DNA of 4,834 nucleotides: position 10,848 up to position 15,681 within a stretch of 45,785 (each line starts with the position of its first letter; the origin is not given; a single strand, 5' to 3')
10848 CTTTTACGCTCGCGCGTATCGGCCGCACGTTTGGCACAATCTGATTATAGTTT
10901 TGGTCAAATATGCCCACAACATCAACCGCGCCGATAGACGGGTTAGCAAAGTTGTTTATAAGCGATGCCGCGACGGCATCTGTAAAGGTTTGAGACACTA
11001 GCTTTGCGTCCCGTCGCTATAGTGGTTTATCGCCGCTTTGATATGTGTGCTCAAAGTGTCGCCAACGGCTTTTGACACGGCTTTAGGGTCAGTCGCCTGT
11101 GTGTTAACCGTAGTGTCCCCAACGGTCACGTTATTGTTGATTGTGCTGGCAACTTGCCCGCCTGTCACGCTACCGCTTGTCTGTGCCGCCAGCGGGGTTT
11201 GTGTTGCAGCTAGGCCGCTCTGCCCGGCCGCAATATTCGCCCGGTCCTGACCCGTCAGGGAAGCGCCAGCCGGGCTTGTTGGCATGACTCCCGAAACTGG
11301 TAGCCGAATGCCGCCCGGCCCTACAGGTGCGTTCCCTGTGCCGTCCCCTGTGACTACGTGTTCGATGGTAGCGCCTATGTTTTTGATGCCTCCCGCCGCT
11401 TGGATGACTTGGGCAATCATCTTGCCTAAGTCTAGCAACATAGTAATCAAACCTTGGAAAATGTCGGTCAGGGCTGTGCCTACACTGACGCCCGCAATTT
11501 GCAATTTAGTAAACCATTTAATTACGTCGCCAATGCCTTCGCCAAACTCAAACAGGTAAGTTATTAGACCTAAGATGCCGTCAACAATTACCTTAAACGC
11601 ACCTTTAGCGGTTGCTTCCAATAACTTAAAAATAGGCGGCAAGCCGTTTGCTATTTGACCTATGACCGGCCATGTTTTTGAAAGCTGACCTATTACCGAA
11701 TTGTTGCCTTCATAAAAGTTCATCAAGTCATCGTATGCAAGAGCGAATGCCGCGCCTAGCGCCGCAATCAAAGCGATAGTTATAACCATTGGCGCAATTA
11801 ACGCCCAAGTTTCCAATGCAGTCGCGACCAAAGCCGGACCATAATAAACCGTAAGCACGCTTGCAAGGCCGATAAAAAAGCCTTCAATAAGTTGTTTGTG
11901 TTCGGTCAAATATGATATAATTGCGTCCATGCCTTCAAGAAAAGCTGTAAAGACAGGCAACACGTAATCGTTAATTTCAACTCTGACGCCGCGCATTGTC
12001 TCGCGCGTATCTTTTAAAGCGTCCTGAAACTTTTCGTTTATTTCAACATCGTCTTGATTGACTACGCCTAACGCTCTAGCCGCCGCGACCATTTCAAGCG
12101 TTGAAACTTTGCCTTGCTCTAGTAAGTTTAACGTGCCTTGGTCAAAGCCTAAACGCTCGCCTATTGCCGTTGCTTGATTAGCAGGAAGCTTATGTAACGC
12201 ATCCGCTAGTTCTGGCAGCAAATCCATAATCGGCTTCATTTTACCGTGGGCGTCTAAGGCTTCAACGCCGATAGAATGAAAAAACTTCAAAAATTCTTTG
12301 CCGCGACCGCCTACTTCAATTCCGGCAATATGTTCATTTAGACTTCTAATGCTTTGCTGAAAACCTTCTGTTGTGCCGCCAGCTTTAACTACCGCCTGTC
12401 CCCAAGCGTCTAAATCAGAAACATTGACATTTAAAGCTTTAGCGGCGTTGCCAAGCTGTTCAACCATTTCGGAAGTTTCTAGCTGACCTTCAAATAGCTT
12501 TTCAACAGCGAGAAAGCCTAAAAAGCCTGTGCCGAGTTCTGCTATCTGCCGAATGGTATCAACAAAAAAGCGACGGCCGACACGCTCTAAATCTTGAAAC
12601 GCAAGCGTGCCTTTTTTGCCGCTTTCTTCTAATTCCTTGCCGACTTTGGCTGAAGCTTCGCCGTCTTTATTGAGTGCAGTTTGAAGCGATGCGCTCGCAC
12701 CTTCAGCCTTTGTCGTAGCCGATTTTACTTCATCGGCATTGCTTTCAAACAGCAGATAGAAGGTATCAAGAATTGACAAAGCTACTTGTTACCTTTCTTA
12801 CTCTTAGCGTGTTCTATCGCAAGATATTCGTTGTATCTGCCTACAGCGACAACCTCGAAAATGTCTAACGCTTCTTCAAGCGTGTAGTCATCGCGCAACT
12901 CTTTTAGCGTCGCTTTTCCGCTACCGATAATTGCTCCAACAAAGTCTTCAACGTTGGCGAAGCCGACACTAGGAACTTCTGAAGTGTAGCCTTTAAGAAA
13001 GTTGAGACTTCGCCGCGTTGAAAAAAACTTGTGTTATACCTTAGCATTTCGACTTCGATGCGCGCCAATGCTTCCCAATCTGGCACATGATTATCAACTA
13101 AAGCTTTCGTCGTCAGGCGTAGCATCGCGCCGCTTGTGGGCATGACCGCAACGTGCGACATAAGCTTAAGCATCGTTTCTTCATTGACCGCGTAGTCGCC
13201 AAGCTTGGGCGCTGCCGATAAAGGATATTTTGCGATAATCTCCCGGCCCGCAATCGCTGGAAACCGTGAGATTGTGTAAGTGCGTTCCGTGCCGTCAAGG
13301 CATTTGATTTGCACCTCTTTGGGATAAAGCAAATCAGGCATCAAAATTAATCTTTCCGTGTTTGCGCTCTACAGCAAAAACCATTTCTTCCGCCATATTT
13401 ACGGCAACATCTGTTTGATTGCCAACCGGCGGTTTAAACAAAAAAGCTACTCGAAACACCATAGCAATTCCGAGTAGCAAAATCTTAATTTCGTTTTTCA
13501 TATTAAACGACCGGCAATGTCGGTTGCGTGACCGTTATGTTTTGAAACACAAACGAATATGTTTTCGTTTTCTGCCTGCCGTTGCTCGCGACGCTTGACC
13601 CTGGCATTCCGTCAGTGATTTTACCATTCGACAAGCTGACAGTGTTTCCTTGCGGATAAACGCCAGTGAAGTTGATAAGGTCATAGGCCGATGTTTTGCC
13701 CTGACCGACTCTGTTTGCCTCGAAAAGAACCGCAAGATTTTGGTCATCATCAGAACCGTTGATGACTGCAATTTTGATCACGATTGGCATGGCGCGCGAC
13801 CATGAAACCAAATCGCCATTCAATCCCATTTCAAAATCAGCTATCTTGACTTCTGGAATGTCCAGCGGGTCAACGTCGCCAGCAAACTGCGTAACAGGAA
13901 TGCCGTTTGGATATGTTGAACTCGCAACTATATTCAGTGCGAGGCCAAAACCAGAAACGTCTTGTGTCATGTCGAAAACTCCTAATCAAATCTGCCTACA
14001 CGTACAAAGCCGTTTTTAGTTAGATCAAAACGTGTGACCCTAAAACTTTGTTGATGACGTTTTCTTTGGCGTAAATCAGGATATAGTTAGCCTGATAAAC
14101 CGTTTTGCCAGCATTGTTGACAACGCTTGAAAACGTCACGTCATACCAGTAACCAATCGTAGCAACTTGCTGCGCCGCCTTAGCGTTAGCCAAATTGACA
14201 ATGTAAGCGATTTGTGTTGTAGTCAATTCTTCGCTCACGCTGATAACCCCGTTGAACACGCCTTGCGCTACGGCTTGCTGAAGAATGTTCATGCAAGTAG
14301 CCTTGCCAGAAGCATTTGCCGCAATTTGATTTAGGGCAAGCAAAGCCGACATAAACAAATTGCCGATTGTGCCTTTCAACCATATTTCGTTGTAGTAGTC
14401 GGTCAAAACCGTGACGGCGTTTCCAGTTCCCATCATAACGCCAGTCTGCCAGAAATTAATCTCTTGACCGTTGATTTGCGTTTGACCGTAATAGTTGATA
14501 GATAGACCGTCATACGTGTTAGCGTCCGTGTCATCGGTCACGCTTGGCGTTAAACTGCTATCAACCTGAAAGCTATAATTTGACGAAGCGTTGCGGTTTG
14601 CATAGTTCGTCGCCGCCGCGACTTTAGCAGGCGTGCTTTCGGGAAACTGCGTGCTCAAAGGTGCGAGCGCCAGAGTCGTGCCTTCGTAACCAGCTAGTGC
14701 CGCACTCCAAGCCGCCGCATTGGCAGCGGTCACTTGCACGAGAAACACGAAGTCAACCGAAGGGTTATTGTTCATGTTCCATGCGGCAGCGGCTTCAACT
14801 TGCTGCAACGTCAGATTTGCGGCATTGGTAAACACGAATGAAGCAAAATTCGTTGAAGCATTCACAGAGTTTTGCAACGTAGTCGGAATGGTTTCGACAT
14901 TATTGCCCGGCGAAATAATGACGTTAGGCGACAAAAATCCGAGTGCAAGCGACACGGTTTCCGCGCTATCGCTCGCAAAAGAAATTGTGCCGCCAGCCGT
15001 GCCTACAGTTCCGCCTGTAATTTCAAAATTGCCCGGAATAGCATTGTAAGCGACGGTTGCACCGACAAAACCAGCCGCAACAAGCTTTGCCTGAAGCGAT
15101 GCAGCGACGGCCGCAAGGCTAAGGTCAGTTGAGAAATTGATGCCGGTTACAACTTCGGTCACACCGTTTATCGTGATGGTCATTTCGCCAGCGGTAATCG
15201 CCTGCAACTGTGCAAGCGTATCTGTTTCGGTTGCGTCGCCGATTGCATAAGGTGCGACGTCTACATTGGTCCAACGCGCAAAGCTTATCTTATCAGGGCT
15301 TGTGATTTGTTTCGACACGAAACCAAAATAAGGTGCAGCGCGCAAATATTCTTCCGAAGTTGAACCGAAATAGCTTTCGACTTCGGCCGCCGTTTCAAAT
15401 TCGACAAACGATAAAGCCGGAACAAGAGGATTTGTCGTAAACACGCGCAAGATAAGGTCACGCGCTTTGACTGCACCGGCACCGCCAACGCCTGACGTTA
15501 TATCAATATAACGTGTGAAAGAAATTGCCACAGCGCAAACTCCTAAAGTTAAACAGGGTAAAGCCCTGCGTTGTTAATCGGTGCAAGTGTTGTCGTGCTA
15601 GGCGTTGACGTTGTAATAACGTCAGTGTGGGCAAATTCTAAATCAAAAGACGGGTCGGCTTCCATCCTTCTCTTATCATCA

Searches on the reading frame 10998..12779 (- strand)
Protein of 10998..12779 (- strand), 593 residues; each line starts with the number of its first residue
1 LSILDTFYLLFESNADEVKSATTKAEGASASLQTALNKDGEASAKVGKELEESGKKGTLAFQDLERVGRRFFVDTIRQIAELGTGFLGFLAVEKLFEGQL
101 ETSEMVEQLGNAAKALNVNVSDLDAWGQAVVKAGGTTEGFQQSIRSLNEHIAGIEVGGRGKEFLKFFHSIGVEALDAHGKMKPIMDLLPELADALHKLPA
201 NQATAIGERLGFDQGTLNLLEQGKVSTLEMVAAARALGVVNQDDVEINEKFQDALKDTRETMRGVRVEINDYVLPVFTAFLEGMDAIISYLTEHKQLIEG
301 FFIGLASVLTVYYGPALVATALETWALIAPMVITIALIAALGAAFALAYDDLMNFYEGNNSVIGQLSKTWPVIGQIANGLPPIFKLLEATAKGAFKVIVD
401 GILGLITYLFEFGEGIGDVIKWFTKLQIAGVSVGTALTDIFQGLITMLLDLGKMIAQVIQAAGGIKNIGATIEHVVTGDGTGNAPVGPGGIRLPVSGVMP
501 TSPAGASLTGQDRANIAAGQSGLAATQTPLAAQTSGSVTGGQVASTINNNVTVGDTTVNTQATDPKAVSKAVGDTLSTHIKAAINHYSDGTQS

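Call 9: search_protein_families(library=phrogs, proteins=[window:10998-12779:-], max_evalue=0.00001)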
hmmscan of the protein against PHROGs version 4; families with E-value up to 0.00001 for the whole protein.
window:10998-12779:- (593 aa): 11 families
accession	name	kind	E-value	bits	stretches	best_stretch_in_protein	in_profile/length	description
phrog_34923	-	tail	9.6e-60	203.7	1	82-368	116-398/540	tail length tape measure protein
phrog_3824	-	unknown function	8.2e-47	161.6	1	101-363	78-339/750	-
phrog_2276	-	tail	5.8e-36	125.4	1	31-556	28-554/673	tail length tape measure protein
phrog_8125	-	tail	7.9e-27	95.5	1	77-587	70-574/578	tail length tape measure protein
phrog_2013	-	tail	1.3e-22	81.3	1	21-304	19-285/657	lytic tail protein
phrog_12506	-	tail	5.2e-21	76.2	1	106-243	61-196/218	tail length tape measure protein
phrog_9570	-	tail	8.9e-17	62.2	1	2-505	5-405/689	tail length tape measure protein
phrog_9388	-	unknown function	4e-16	59.9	1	104-328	57-270/615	-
phrog_12278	-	tail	9.7e-15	55.7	1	100-299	56-253/448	tail fiber protein/ lysozyme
phrog_1533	-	tail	5.3e-06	25.2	1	165-590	430-721/1688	tail length tape measure protein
phrog_2854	-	tail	5.8e-06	26.3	0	31-405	19-311/855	tail length tape measure protein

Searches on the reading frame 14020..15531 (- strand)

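Call 9: search_protein_families(library=phrogs, proteins=[window:14020-15531:-], max_evalue=0.00001)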
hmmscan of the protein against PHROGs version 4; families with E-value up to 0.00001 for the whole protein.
window:14020-15531:- (503 aa): 1 family
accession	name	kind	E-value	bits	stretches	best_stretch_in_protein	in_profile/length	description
phrog_205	-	tail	1.6e-52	179.8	1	1-495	11-425/455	tail sheath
